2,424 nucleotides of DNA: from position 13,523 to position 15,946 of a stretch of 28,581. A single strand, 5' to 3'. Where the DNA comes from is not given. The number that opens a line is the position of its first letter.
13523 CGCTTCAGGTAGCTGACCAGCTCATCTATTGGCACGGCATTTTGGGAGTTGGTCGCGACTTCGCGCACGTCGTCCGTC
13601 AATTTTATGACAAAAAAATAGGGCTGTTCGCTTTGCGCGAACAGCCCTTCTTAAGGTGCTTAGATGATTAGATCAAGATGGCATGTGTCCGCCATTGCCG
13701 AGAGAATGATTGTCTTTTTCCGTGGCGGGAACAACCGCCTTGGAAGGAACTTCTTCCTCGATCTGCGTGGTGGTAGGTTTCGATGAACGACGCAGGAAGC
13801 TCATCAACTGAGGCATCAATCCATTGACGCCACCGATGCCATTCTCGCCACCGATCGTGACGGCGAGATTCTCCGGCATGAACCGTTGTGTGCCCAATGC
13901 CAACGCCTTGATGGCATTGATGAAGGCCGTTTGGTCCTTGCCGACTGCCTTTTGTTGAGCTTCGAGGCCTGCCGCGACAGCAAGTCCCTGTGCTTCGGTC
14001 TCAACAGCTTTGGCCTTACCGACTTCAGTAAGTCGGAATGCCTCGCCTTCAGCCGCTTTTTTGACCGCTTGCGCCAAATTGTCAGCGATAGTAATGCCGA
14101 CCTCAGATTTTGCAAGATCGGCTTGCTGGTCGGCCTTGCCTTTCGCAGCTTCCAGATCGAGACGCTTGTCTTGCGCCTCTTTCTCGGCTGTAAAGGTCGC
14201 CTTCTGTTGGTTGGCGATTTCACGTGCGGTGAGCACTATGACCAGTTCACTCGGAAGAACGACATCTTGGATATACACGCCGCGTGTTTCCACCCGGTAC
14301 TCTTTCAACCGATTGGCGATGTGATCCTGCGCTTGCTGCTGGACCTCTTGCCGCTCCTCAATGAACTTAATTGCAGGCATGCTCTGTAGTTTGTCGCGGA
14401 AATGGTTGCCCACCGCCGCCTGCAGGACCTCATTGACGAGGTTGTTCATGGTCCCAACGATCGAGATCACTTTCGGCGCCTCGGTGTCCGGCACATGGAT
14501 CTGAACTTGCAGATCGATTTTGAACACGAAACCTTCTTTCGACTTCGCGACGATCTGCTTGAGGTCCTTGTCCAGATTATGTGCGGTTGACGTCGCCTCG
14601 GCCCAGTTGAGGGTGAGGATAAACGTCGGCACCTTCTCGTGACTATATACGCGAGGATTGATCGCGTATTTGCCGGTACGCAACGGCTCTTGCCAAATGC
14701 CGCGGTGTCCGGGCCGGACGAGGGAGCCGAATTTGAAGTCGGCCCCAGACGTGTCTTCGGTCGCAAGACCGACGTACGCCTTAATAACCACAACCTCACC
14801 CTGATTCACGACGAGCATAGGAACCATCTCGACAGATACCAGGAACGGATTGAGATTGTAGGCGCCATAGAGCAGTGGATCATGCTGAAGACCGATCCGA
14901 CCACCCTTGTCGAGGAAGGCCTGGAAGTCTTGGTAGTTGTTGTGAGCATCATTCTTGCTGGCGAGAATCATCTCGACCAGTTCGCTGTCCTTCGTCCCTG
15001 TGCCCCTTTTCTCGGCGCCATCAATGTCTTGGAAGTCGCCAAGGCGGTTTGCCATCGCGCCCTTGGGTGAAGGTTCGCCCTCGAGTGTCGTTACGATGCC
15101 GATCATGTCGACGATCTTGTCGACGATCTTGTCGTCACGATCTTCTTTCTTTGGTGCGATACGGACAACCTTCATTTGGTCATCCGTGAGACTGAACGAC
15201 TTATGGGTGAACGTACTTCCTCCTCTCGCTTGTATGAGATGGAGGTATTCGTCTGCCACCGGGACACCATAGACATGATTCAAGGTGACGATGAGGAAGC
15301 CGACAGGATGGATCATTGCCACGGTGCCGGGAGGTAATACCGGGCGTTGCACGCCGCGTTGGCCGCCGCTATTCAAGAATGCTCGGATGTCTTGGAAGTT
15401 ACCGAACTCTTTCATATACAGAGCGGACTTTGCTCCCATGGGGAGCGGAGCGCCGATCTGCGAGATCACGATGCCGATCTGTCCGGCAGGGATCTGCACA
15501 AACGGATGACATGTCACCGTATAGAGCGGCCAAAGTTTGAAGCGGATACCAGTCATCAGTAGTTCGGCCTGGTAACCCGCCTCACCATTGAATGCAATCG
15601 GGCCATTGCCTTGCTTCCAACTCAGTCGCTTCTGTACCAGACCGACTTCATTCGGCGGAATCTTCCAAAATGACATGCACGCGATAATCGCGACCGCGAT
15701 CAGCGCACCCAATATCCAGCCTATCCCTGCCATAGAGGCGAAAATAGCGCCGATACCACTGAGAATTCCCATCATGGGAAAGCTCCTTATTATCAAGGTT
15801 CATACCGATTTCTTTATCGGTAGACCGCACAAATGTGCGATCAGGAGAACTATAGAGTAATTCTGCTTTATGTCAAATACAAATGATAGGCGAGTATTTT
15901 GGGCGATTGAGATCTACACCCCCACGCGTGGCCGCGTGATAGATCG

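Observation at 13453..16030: Flotillin cassette bracketed by diverged direct repeats made from the 3' end of the hisS-like gene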

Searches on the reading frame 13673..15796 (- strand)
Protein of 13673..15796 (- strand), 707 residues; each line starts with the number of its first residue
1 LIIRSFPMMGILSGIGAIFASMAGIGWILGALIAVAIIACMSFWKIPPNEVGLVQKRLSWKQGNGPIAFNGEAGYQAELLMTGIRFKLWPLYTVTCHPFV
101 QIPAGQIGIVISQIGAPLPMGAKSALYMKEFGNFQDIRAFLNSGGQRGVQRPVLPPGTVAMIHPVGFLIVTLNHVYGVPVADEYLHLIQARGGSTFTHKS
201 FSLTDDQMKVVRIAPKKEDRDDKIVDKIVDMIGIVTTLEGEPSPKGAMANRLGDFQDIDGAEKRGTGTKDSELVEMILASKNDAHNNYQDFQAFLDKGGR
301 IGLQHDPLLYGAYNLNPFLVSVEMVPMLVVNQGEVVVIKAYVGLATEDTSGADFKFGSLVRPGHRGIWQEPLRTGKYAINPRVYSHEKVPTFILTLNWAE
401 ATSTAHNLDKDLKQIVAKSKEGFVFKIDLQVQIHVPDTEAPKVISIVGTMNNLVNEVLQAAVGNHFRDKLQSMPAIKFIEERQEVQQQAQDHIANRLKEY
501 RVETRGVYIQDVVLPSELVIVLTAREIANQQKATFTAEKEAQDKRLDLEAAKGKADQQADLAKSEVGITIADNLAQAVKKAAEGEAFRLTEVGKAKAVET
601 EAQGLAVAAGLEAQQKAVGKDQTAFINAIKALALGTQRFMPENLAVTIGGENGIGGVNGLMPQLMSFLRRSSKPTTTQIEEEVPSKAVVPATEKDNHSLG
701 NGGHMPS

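Call 6: search_protein_families(library=pfam, proteins=[window:13673-15796:-])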
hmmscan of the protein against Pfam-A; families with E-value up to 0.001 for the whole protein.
window:13673-15796:- (707 aa): 2 families
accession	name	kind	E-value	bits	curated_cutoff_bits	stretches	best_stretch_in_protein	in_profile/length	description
PF01145.31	Band_7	-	3.8e-18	66.6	23.6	1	330-541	3-174/176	SPFH domain / Band 7 family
PF13421.11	Band_7_1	-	0.00023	21.3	24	1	443-523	118-204/211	SPFH domain-Band 7 family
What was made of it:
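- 13673..15775 (-): Cargo: a 700-aa SPFH/Band 7 (flotillin/YqiK-like) membrane protein gene. SD AAGGAG at 15783-15788. Band_7 E=3.8e-18 (call 6).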

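Call 14: find_homologous_proteins(query=window:13673-15796:-)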
Query window:13673-15796:- (707 aa): 4518 proteins with E <= 0.001 among 8000 candidates; the best 120 are listed.
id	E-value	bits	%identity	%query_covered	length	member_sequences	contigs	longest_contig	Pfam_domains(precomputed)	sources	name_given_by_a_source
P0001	0.0e+0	1565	100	99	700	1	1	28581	PF01145.32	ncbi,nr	ncbi:hypothetical protein HZC00_05220 [Candidatus Kaiserbacteria bacterium]|nr:hypothetical protein 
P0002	0.0e+0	1097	77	90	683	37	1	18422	PF01145.32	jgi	jgi:hypothetical protein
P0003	0.0e+0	1090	73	94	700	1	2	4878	PF01145.32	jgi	-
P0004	0.0e+0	1089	74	94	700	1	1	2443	PF01145.32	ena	-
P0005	0.0e+0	1088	73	94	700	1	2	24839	PF01145.32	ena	-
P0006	0.0e+0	1086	73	95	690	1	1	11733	PF01145.32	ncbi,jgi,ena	jgi:regulator of protease activity HflC (stomatin/prohibitin superfamily)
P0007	0.0e+0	1085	73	94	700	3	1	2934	PF01145.32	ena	-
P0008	0.0e+0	1066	72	94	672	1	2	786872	PF01145.32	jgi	jgi:hypothetical protein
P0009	0.0e+0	1064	70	95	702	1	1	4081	PF01145.32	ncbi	ncbi:MAG: SPFH domain-containing protein [Stellaceae bacterium]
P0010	0.0e+0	1063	72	95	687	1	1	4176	PF01145.32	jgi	jgi:hypothetical protein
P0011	0.0e+0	1062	75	91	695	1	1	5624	PF01145.32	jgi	-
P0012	0.0e+0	1062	75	91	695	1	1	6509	PF01145.32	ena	-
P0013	0.0e+0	1059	75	91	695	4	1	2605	PF01145.32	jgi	-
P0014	0.0e+0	1056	73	94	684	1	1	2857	PF01145.32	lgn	-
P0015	0.0e+0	1056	72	91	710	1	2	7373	PF01145.32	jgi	jgi:hypothetical protein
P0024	0.0e+0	1038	74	89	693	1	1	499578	PF01145.32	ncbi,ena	-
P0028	0.0e+0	1034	73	91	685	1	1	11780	PF01145.32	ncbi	-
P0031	0.0e+0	1032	73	91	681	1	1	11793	PF01145.32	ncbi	-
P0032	0.0e+0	1032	73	92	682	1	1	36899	PF01145.32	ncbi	-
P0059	0.0e+0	1022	70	96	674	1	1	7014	PF01145.32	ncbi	-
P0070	0.0e+0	1017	72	92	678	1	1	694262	PF01145.32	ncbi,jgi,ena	jgi:hypothetical protein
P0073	0.0e+0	1015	71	92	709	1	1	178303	PF01145.32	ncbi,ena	-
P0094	9.8e-297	1004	71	91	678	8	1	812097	PF01145.32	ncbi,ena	-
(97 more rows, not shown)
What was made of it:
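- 13673..15775 (-): Best homologues are 70-78% identical; the named ones are Alphaproteobacteria (call 14).
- On SPFH/Band 7 (flotillin-like) proteins (the cargo): Sources name homologues HflC or YqiK-like (call 14).
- Best hits are 70-78% identical; the named ones are Stellaceae, Rhizomicrobium and Acetobacteraceae (call 14). The window is a metagenome-assembled contig (call 14 names it HZC00, Ca.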

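Call 16: find_encoding_contigs(protein=P0002, flank=8000, max_places=4)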
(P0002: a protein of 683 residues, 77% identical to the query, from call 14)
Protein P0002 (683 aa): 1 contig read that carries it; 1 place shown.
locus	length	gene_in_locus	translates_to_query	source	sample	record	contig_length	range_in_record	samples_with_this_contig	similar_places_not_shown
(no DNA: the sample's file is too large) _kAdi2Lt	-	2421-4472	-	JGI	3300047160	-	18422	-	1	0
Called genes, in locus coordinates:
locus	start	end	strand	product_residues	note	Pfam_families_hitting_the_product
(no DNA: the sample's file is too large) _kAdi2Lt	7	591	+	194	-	PF08450:SGL, PF24684:Vgb_lyase, PF07494:Reg_prop (faint)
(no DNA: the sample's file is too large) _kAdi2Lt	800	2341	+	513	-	PF01425:Amidase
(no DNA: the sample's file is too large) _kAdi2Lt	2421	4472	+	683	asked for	PF01145:Band_7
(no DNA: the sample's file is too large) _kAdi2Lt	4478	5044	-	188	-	-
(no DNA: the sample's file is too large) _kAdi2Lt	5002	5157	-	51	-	-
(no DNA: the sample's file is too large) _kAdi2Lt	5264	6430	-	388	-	PF04055:Radical_SAM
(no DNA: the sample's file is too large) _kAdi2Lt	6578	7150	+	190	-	PF00535:Glycos_transf_2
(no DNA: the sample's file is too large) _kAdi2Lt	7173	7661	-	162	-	-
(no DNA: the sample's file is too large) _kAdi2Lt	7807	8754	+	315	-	PF08100:Dimerisation (weak), PF01047:MarR, PF12802:MarR_2, PF13463:HTH_27 (weak), PF13480:Acetyltransf_6 (weak), PF00583:Acetyltransf_1, PF13673:Acetyltransf_10, PF13508:Acetyltransf_7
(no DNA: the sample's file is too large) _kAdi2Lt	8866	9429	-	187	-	PF00994:MoCF_biosynth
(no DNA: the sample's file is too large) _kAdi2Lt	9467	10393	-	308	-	PF04228:Zn_peptidase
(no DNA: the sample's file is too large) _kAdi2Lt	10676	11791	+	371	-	PF01170:UPF0020 (faint), PF01555:N6_N4_Mtase, PF18755:RAMA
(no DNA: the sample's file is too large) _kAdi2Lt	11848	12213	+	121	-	PF05973:Gp49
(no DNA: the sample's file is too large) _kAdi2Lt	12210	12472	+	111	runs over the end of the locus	PF13744:HTH_37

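Call 27: find_related_loci(query=window:13673-15775:-, collection=metagenome_contigs, flank=6000)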
Query window:13673-15775:- (700 aa) in metagenome_contigs; peptide patterns used: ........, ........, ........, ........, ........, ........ (x = any residue, [..] = any of these).
600 stretches matched a pattern (row limit reached: there are more); 553 encode a relative of the query (tblastn E <= 1e-3); the best 80 are kept; 80 distinct loci.
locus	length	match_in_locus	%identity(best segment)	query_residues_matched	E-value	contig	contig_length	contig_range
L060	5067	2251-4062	78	34-641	0e+0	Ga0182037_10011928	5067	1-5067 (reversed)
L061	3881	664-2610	72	11-662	0e+0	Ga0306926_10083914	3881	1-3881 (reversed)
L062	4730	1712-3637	72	20-662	0e+0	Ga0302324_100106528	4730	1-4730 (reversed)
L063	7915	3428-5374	71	15-668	0e+0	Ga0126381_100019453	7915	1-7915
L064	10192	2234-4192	71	11-668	0e+0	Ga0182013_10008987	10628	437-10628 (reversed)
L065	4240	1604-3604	69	11-679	0e+0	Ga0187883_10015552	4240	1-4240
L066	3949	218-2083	71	35-662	0e+0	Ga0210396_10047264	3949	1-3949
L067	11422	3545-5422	70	30-662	0e+0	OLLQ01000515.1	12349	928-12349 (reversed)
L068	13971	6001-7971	68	19-679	0e+0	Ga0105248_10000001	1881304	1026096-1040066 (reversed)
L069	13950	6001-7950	68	16-670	0e+0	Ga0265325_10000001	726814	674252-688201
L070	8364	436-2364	68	19-669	0e+0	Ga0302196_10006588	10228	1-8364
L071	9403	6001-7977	67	19-695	0e+0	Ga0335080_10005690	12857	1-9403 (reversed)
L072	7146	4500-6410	69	21-663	0e+0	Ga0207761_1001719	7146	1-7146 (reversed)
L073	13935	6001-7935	68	20-670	0e+0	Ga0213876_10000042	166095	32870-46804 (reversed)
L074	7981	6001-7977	68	18-689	0e+0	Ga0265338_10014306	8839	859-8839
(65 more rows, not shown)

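Call 35: find_related_loci(query=window:13673-15775:-, collection=viral_contigs, flank=8000)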
Query window:13673-15775:- (700 aa) in viral_contigs; peptide patterns used: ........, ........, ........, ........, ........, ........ (x = any residue, [..] = any of these).
12 stretches matched a pattern; 2 encode a relative of the query (tblastn E <= 1e-3); 2 distinct loci.
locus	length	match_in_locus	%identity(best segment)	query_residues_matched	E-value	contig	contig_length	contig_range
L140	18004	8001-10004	55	20-692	0e+0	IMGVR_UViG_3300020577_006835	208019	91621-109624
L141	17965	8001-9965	51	19-663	0e+0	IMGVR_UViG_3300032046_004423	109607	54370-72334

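Call 50: list_cluster_members(proteins=[P0006, P0024, P0028, P0032, P0070, P0073, P0094, P0059, P0031, P0005])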
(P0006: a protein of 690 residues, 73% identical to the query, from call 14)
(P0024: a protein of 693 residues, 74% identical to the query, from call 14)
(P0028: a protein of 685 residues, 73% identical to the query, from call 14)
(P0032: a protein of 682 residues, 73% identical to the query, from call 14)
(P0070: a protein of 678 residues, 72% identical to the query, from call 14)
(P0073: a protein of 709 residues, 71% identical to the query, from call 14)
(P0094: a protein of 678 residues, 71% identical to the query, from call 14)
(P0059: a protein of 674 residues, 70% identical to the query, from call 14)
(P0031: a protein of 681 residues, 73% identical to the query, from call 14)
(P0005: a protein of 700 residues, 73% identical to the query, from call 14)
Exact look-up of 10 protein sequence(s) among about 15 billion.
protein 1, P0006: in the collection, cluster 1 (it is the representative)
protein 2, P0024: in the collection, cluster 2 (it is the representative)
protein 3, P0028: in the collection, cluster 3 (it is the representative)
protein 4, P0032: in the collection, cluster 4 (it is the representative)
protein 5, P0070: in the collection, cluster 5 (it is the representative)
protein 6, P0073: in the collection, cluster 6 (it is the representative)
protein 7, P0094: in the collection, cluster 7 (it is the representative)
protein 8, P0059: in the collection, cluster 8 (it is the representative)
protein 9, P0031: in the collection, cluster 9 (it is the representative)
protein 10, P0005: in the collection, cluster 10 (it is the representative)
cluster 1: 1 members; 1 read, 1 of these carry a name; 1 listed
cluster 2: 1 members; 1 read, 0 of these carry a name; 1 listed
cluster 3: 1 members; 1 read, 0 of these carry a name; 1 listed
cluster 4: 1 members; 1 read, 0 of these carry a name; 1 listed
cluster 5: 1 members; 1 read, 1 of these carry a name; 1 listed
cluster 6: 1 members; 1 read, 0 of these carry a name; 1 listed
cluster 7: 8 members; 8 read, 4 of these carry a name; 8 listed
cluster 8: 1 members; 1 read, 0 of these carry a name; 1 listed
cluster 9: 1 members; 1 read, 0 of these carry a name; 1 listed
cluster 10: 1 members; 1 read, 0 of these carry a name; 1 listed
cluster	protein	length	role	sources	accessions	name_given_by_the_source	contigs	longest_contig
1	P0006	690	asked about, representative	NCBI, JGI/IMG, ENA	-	regulator of protease activity HflC (stomatin/prohibitin superfamily)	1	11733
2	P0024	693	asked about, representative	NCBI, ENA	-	-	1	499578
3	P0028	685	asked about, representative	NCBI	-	-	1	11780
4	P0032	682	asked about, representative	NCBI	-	-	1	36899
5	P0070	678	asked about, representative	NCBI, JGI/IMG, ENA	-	hypothetical protein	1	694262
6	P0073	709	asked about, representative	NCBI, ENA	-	-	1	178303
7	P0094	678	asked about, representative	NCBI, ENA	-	-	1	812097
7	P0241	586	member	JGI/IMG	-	hypothetical protein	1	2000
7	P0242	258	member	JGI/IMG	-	hypothetical protein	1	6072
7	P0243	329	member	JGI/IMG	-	hypothetical protein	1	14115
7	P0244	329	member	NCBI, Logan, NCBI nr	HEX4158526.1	MAG TPA: SPFH domain-containing protein [Rhizomicrobium sp.] | SPFH domain-containing protein [Rhizomicrobium sp.]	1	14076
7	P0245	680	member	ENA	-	-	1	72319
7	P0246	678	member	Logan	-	-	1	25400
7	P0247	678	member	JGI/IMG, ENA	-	-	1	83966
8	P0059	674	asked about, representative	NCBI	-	-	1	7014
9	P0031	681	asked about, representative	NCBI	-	-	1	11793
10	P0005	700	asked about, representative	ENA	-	-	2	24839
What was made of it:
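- Tried and rejected: Taxon names for more flotillin homologues through cluster look-up: this added only another Rhizomicrobium (call 50).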
